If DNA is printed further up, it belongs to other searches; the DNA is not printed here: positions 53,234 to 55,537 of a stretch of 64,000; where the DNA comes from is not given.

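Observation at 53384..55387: Unusual tri-domain fusion of dephospho-CoA kinase with dehydroquinate dehydratase and shikimate dehydrogenase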

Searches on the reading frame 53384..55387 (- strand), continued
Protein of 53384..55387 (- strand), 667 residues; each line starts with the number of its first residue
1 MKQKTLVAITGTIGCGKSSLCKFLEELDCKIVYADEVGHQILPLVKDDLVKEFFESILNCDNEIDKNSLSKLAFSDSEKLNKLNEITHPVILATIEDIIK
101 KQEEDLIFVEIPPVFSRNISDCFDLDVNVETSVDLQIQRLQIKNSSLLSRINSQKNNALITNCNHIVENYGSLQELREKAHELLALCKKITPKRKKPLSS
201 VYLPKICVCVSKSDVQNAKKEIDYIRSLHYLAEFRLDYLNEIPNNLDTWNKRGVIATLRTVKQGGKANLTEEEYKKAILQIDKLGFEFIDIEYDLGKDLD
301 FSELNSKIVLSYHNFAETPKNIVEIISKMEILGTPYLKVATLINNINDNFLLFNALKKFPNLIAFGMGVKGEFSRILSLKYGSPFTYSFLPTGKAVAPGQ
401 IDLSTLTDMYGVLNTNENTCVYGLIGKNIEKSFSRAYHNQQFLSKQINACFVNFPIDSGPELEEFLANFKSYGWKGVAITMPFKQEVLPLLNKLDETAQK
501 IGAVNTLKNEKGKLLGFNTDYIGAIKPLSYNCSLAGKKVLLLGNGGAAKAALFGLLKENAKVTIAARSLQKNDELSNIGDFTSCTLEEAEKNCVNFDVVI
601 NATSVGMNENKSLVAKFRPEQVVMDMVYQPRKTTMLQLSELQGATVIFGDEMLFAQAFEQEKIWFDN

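Call 11: find_encoding_contigs(protein=P0008, flank=10000, max_places=3)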
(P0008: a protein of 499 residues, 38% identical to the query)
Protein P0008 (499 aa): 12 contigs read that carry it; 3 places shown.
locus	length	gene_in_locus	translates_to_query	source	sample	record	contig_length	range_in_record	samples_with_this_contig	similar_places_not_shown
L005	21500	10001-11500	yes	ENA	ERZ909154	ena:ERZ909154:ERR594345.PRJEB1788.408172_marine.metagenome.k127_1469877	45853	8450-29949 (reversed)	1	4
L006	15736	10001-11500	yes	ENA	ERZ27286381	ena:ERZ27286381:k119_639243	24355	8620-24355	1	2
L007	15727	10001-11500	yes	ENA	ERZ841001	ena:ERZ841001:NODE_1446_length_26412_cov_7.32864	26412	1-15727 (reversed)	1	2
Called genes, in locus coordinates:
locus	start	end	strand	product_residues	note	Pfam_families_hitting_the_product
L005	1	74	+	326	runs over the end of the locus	PF01513:NAD_kinase (weak), PF20143:NAD_kinase_C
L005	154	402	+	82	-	-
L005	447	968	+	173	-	PF23477:zf_Tbcl_2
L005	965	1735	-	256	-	PF03193:RsgA_GTPase, PF00009:GTP_EFTU (faint), PF02421:FeoB_N (faint), PF16897:MMR_HSR1_Xtn (weak), PF01926:MMR_HSR1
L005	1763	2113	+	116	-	-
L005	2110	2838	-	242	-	PF00753:Lactamase_B, PF23023:Anti-Pycsar_Apyc1, PF16661:Lactamase_B_6 (faint), PF12706:Lactamase_B_2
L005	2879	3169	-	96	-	-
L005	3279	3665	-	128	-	-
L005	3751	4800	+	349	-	PF09376:NurA (weak)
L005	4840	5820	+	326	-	PF00294:PfkB, PF08543:Phos_pyr_kin (weak)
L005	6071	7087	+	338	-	PF18152:DAHP_snth_FXD, PF00793:DAHP_synth_1, PF03102:NeuB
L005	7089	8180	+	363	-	PF13685:Fe-ADH_2, PF01761:DHQ_synthase, PF24621:DHQS_C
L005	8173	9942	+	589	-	PF00275:EPSP_synthase, PF01202:SKI, PF13238:AAA_18 (weak)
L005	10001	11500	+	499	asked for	PF01487:DHquinase_I, PF03435:Sacchrp_dh_NADP (faint), PF08501:Shikimate_dh_N, PF01488:Shikimate_DH, PF03807:F420_oxidored (faint), PF18317:SDH_C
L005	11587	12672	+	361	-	PF01264:Chorismate_synt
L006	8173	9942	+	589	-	PF00275:EPSP_synthase, PF01202:SKI, PF13238:AAA_18 (weak)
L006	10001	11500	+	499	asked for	PF01487:DHquinase_I, PF03435:Sacchrp_dh_NADP (faint), PF08501:Shikimate_dh_N, PF01488:Shikimate_DH, PF03807:F420_oxidored (faint), PF18317:SDH_C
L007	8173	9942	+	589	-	PF00275:EPSP_synthase, PF01202:SKI, PF13238:AAA_18 (weak)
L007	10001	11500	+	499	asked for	PF01487:DHquinase_I, PF03435:Sacchrp_dh_NADP (faint), PF08501:Shikimate_dh_N, PF01488:Shikimate_DH, PF03807:F420_oxidored (faint), PF18317:SDH_C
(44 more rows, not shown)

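Call 29: search_protein_representatives(alignment_id=A1)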
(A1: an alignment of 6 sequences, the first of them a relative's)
Query: 6 sequences, 671 profile positions. Proteins with E-value up to 0.001 (for the whole library): 65546; up to 1e-10: 41000; up to 1e-30: 5729. The best 150 are listed.
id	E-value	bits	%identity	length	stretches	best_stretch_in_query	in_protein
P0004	0.0e+00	1202.4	-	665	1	1-665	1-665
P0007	0.0e+00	1087.6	-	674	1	2-671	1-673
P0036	1.9e-135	469.6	-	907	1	206-667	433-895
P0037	1.0e-134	467.2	-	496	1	204-669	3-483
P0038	1.1e-134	467.1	-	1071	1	64-668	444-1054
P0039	2.2e-133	462.7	-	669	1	189-667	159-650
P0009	2.2e-133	462.7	-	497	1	204-668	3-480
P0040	5.3e-128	444.9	-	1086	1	205-666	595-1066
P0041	5.4e-127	441.6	-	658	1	189-666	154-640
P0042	3.2e-121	422.5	-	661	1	184-667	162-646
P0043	7.4e-120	418.0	-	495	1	206-665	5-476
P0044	1.5e-118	413.7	-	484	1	206-667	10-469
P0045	1.2e-115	404.2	-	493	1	204-667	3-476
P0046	5.2e-113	395.4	-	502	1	205-664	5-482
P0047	3.0e-112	392.9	-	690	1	204-667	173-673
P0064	1.9e-100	353.9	-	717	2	197-667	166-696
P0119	1.2e-89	318.2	-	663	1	126-666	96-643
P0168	1.9e-85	304.3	-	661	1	163-666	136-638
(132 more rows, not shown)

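Call 30: search_protein_families(library=pfam, proteins=[P0039, P0041, P0042, P0047, P0064, P0119, P0168, P0038, P0036, P0040], max_evalue=0.001)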
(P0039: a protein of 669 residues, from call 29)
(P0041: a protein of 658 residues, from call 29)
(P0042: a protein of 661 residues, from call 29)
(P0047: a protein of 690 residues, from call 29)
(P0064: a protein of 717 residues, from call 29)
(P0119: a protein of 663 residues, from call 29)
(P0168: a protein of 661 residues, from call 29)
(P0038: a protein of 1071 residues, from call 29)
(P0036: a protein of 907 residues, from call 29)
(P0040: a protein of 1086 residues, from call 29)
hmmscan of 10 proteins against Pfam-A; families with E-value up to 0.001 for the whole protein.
P0039 (669 aa): 10 families
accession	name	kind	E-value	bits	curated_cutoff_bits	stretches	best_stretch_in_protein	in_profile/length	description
PF01487.21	DHquinase_I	-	7.7e-62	209.8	22.2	1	177-388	1-228/230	Type I 3-dehydroquinase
PF01202.28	SKI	-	5.7e-41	140.7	22.1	1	11-168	1-158/159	Shikimate kinase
PF08501.16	Shikimate_dh_N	-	3e-26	91.9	27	1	404-486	1-83/83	Shikimate dehydrogenase substrate binding domain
PF01488.26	Shikimate_DH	-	2.2e-16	60.7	24.3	1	508-584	5-85/138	Shikimate / quinate 5-dehydrogenase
PF18317.6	SDH_C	-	2.4e-09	37.2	25.8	1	632-659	1-28/31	Shikimate 5'-dehydrogenase C-terminal domain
PF03807.23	F420_oxidored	-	9.2e-09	36.2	21.6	1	517-609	1-91/94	NADP oxidoreductase coenzyme F420-dependent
PF03435.24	Sacchrp_dh_NADP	-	1.1e-07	32.7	25.1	1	518-581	1-75/129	Saccharopine dehydrogenase NADP binding domain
PF13241.12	NAD_binding_7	-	2.1e-05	25.5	22.1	1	512-583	4-70/104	Putative NAD(P)-binding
PF13238.12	AAA_18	-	5.1e-05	24.2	29.4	1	7-128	3-124/128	AAA domain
PF13738.12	Pyr_redox_3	-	0.00037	20.3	30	1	507-580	156-230/305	Pyridine nucleotide-disulphide oxidoreductase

P0041 (658 aa): 7 families
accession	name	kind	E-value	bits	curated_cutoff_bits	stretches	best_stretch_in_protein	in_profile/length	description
PF01487.21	DHquinase_I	-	5.4e-51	174.4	22.2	1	173-380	1-230/230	Type I 3-dehydroquinase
PF01202.28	SKI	-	1.3e-31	110.3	22.1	1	11-164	1-156/159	Shikimate kinase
PF08501.16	Shikimate_dh_N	-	1.7e-22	79.9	27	1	394-477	1-83/83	Shikimate dehydrogenase substrate binding domain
PF01488.26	Shikimate_DH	-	4e-15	56.6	24.3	1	498-576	4-86/138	Shikimate / quinate 5-dehydrogenase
PF18317.6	SDH_C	-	2.3e-08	34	25.8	1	623-651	1-29/31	Shikimate 5'-dehydrogenase C-terminal domain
PF03807.23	F420_oxidored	-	6.1e-07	30.4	21.6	1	509-601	2-92/94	NADP oxidoreductase coenzyme F420-dependent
PF03435.24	Sacchrp_dh_NADP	-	0.00021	22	25.1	1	509-553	1-48/129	Saccharopine dehydrogenase NADP binding domain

P0042 (661 aa): 9 families
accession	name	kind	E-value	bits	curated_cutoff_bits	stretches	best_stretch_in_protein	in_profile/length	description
PF01487.21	DHquinase_I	-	9.3e-47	160.5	22.2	1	181-385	1-228/230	Type I 3-dehydroquinase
PF01202.28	SKI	-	4e-35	121.7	22.1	1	10-172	2-158/159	Shikimate kinase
PF08501.16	Shikimate_dh_N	-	4.8e-24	84.8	27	1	400-482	1-83/83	Shikimate dehydrogenase substrate binding domain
PF01488.26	Shikimate_DH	-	3.6e-14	53.5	24.3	1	503-579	4-84/138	Shikimate / quinate 5-dehydrogenase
PF18317.6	SDH_C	-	2.1e-08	34.2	25.8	1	631-657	4-30/31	Shikimate 5'-dehydrogenase C-terminal domain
PF03435.24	Sacchrp_dh_NADP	-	1.4e-06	29.1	25.1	1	515-578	2-76/129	Saccharopine dehydrogenase NADP binding domain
PF03807.23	F420_oxidored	-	2.2e-06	28.6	21.6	1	516-606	4-92/94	NADP oxidoreductase coenzyme F420-dependent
PF13238.12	AAA_18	-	8.6e-05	23.4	29.4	1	3-133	1-125/128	AAA domain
PF13241.12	NAD_binding_7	-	0.00018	22.4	22.1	1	508-579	4-70/104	Putative NAD(P)-binding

P0047 (690 aa): 11 families
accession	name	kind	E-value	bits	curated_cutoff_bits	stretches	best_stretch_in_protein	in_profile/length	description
PF01487.21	DHquinase_I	-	1.6e-44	153.1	22.2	1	184-411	9-229/230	Type I 3-dehydroquinase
PF01202.28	SKI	-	1.2e-33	116.9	22.1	1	11-169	1-158/159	Shikimate kinase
PF08501.16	Shikimate_dh_N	-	1.9e-19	70.1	27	1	426-508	1-83/83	Shikimate dehydrogenase substrate binding domain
PF01488.26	Shikimate_DH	-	9.3e-14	52.1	24.3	1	530-632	5-111/138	Shikimate / quinate 5-dehydrogenase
PF03807.23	F420_oxidored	-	1.3e-07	32.6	21.6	1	540-633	2-92/94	NADP oxidoreductase coenzyme F420-dependent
PF13671.12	AAA_33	-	1.5e-07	32.3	27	1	5-120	2-121/143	AAA domain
PF18317.6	SDH_C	-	2.1e-07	31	25.8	1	655-679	1-25/31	Shikimate 5'-dehydrogenase C-terminal domain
PF13238.12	AAA_18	-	7.3e-06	26.9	29.4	1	5-117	1-111/128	AAA domain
PF03435.24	Sacchrp_dh_NADP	-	5.6e-05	23.9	25.1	0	540-655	1-98/129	Saccharopine dehydrogenase NADP binding domain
PF13241.12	NAD_binding_7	-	7.6e-05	23.7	22.1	0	534-606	4-71/104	Putative NAD(P)-binding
PF02882.25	THF_DHG_CYH_C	-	0.00029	20.6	27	0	526-594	24-94/160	Tetrahydrofolate dehydrogenase/cyclohydrolase, NAD(P)-binding domain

P0064 (717 aa): 10 families
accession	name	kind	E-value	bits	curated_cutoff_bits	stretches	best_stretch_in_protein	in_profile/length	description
PF01487.21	DHquinase_I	-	8.7e-47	160.6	22.2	1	177-412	2-229/230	Type I 3-dehydroquinase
PF01202.28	SKI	-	1.3e-40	139.6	22.1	1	11-169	1-158/159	Shikimate kinase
PF08501.16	Shikimate_dh_N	-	1.8e-22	79.8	27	1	427-508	1-83/83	Shikimate dehydrogenase substrate binding domain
PF18317.6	SDH_C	-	9.9e-08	32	25.8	1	681-707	4-30/31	Shikimate 5'-dehydrogenase C-terminal domain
PF13671.12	AAA_33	-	5.6e-06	27.2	27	1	5-141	2-142/143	AAA domain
PF13238.12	AAA_18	-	6.2e-06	27.1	29.4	1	5-119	1-114/128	AAA domain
PF01488.26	Shikimate_DH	-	1.3e-05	25.7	24.3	1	539-596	5-63/138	Shikimate / quinate 5-dehydrogenase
PF13241.12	NAD_binding_7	-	0.00049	21.1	22.1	0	544-628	5-69/104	Putative NAD(P)-binding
PF03807.23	F420_oxidored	-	0.00053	21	21.6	0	549-603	2-57/94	NADP oxidoreductase coenzyme F420-dependent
PF03435.24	Sacchrp_dh_NADP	-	0.00088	20.1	25.1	0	549-627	1-75/129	Saccharopine dehydrogenase NADP binding domain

P0119 (663 aa): 8 families
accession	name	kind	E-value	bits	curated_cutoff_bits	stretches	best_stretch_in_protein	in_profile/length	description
PF01487.21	DHquinase_I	-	8.8e-51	173.6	22.2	1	176-382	2-226/230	Type I 3-dehydroquinase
PF01202.28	SKI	-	9.8e-39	133.5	22.1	1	10-169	1-158/159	Shikimate kinase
PF08501.16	Shikimate_dh_N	-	1.3e-26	93.1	27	1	400-482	1-83/83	Shikimate dehydrogenase substrate binding domain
PF18317.6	SDH_C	-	1.3e-12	47.7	25.8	1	626-654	1-29/31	Shikimate 5'-dehydrogenase C-terminal domain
PF13238.12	AAA_18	-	7.1e-06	26.9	29.4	1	4-119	1-117/128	AAA domain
PF13671.12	AAA_33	-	4.7e-05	24.2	27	1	4-49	2-45/143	AAA domain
PF01488.26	Shikimate_DH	-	9.4e-05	22.9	24.3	1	504-577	5-84/138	Shikimate / quinate 5-dehydrogenase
PF03807.23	F420_oxidored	-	0.0001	23.2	21.6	1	516-585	5-76/94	NADP oxidoreductase coenzyme F420-dependent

P0168 (661 aa): 10 families
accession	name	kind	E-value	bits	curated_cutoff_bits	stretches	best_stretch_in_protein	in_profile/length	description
PF01487.21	DHquinase_I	-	2.9e-39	135.9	22.2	1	177-378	5-226/230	Type I 3-dehydroquinase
PF01202.28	SKI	-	3.7e-35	121.8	22.1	1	9-162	1-155/159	Shikimate kinase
PF01488.26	Shikimate_DH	-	2.8e-12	47.3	24.3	1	500-574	6-84/138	Shikimate / quinate 5-dehydrogenase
PF08501.16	Shikimate_dh_N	-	1.2e-10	42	27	1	400-477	6-83/83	Shikimate dehydrogenase substrate binding domain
PF03807.23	F420_oxidored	-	1.3e-06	29.3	21.6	1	508-572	1-66/94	NADP oxidoreductase coenzyme F420-dependent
PF02826.25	2-Hacid_dh_C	-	2.6e-05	24.1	25.1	1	500-573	30-99/178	D-isomer specific 2-hydroxyacid dehydrogenase, NAD binding domain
PF01262.27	AlaDh_PNT_C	-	0.00012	22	23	1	502-581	24-108/214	Alanine dehydrogenase/PNT, C-terminal domain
PF13238.12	AAA_18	-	0.00015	22.6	29.4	0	4-112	2-110/128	AAA domain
PF03435.24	Sacchrp_dh_NADP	-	0.00036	21.3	25.1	0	509-573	1-76/129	Saccharopine dehydrogenase NADP binding domain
PF00070.33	Pyr_redox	-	0.00042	21.2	22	0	508-550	1-43/82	Pyridine nucleotide-disulphide oxidoreductase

P0038 (1071 aa): 12 families
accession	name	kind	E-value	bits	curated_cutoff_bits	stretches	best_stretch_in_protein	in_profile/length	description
PF00275.25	EPSP_synthase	-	2e-115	386.3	22.8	1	7-415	4-417/417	EPSP synthase (3-phosphoshikimate 1-carboxyvinyltransferase)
PF01487.21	DHquinase_I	-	2.2e-52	178.9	22.2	1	594-794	1-228/230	Type I 3-dehydroquinase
PF01202.28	SKI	-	6.2e-39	134.1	22.1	1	434-585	1-156/159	Shikimate kinase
PF08501.16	Shikimate_dh_N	-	6.4e-25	87.6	27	1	809-891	1-83/83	Shikimate dehydrogenase substrate binding domain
PF01488.26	Shikimate_DH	-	1.4e-15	58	24.3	1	913-989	5-85/138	Shikimate / quinate 5-dehydrogenase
PF03807.23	F420_oxidored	-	8.2e-07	30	21.6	1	922-1013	1-92/94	NADP oxidoreductase coenzyme F420-dependent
PF03435.24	Sacchrp_dh_NADP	-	1.1e-06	29.4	25.1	1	923-987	1-76/129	Saccharopine dehydrogenase NADP binding domain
PF13238.12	AAA_18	-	2.1e-06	28.7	29.4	1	428-540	1-115/128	AAA domain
PF05496.18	RuvB_N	-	0.00019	21.7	27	1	425-469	33-77/159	Holliday junction DNA helicase RuvB P-loop domain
PF20720.3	nSTAND3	-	0.00048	20.3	27.2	0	427-452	19-44/155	Novel STAND NTPase 3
PF13173.12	AAA_14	-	0.00074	20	27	0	427-451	4-30/129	AAA domain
PF13241.12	NAD_binding_7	-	0.00099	20.1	22.1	0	918-988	5-70/104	Putative NAD(P)-binding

P0036 (907 aa): 10 families
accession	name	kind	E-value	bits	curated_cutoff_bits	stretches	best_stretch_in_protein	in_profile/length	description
PF00275.25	EPSP_synthase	-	1.4e-117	393.4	22.8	1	6-413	3-417/417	EPSP synthase (3-phosphoshikimate 1-carboxyvinyltransferase)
PF01487.21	DHquinase_I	-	3e-54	185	22.2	1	434-636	1-229/230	Type I 3-dehydroquinase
PF08501.16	Shikimate_dh_N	-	2.6e-24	85.7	27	1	651-734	1-83/83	Shikimate dehydrogenase substrate binding domain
PF01488.26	Shikimate_DH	-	4.5e-15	56.4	24.3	1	755-846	4-99/138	Shikimate / quinate 5-dehydrogenase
PF03807.23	F420_oxidored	-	1e-06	29.7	21.6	1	767-855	3-92/94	NADP oxidoreductase coenzyme F420-dependent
PF03435.24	Sacchrp_dh_NADP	-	1.9e-05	25.5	25.1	0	766-830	1-76/129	Saccharopine dehydrogenase NADP binding domain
PF18317.6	SDH_C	-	2.3e-05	24.4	25.8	1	880-898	4-22/31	Shikimate 5'-dehydrogenase C-terminal domain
PF13241.12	NAD_binding_7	-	8.1e-05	23.6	22.1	1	761-863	5-100/104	Putative NAD(P)-binding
PF02826.25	2-Hacid_dh_C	-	0.00016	21.5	25.1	1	756-831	29-100/178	D-isomer specific 2-hydroxyacid dehydrogenase, NAD binding domain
PF22247.2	Diox-like_N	-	0.00099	19.6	27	0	678-702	3-27/60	Catechol 2,3-dioxygenase-like N-terminal domain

P0040 (1086 aa): 14 families
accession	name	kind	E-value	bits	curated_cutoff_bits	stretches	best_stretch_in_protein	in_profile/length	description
PF00275.25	EPSP_synthase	-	5e-109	365.2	22.8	1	6-411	3-417/417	EPSP synthase (3-phosphoshikimate 1-carboxyvinyltransferase)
PF01487.21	DHquinase_I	-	2.9e-57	194.9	22.2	1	597-807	1-230/230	Type I 3-dehydroquinase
PF01202.28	SKI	-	1.7e-36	126.2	22.1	1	430-585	1-156/159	Shikimate kinase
PF08501.16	Shikimate_dh_N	-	1.3e-22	80.3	27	1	821-903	1-83/83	Shikimate dehydrogenase substrate binding domain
PF01488.26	Shikimate_DH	-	5.3e-14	52.9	24.3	1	929-1000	9-84/138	Shikimate / quinate 5-dehydrogenase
PF03807.23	F420_oxidored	-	7.4e-08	33.3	21.6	1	934-1026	1-91/94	NADP oxidoreductase coenzyme F420-dependent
PF18317.6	SDH_C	-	1.5e-07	31.4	25.8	1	1052-1078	4-30/31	Shikimate 5'-dehydrogenase C-terminal domain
PF03435.24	Sacchrp_dh_NADP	-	2.7e-06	28.2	25.1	1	935-998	1-75/129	Saccharopine dehydrogenase NADP binding domain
PF02826.25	2-Hacid_dh_C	-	8.9e-05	22.4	25.1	1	926-1001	30-101/178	D-isomer specific 2-hydroxyacid dehydrogenase, NAD binding domain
PF13238.12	AAA_18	-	0.00013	22.9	29.4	1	424-537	1-114/128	AAA domain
PF13241.12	NAD_binding_7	-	0.00052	21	22.1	0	930-997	5-67/104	Putative NAD(P)-binding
PF01262.27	AlaDh_PNT_C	-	0.00062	19.7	23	0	931-999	27-100/214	Alanine dehydrogenase/PNT, C-terminal domain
PF00004.35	AAA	-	0.00063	20.6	21.2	0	424-609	1-114/131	ATPase family associated with various cellular activities (AAA)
PF13738.12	Pyr_redox_3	-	0.001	18.9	30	0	923-992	155-225/305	Pyridine nucleotide-disulphide oxidoreductase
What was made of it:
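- Seven are SKI-AroD-AroE proteins of 658-717 aa and two are AroA-SKI-AroD-AroE (calls 29, 30).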

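Call 32: list_cluster_members(proteins=[P0039, P0041, P0042, P0047, P0064, P0119, P0168, P0038, P0040, P0037])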
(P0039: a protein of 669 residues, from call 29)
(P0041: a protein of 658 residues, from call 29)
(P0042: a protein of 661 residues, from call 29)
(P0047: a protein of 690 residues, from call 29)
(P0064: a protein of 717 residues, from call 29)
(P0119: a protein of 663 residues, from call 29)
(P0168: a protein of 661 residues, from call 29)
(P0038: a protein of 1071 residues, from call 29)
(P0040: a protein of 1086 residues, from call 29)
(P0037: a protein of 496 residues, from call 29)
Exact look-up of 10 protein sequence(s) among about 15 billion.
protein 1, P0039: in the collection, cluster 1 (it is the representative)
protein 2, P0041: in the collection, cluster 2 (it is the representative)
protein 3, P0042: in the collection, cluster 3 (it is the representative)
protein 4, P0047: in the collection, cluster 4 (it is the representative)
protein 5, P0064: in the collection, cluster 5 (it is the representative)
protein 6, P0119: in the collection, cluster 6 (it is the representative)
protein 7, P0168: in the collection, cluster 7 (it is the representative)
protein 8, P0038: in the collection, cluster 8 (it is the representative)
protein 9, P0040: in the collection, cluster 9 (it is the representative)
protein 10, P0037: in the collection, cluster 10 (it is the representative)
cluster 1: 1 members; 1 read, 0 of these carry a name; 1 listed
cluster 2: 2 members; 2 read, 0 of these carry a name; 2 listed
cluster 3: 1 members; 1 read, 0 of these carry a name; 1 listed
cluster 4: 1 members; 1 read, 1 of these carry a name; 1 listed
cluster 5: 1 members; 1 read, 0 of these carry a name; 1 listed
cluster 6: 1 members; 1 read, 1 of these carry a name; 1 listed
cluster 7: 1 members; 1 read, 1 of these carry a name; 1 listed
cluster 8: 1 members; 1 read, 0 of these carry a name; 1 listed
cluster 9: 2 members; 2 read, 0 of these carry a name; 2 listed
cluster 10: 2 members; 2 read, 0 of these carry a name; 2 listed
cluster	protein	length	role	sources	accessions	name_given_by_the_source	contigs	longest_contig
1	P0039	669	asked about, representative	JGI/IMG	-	-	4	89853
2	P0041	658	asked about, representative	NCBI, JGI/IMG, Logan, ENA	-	-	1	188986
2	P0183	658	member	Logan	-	-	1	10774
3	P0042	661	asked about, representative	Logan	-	-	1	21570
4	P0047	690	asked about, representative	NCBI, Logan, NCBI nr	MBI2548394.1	shikimate dehydrogenase [Candidatus Woesearchaeota archaeon]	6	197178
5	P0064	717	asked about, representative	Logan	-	-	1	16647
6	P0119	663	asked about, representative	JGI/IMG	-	3-dehydroquinate dehydratase/shikimate dehydrogenase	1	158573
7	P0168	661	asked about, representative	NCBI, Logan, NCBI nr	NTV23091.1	MAG: type I 3-dehydroquinate dehydratase [Nanoarchaeota archaeon] | type I 3-dehydroquinate dehydratase [Nanoarchaeota archaeon]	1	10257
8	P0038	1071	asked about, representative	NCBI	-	-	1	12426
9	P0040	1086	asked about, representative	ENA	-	-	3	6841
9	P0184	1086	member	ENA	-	-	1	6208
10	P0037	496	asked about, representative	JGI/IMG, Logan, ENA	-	-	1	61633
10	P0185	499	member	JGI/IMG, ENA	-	-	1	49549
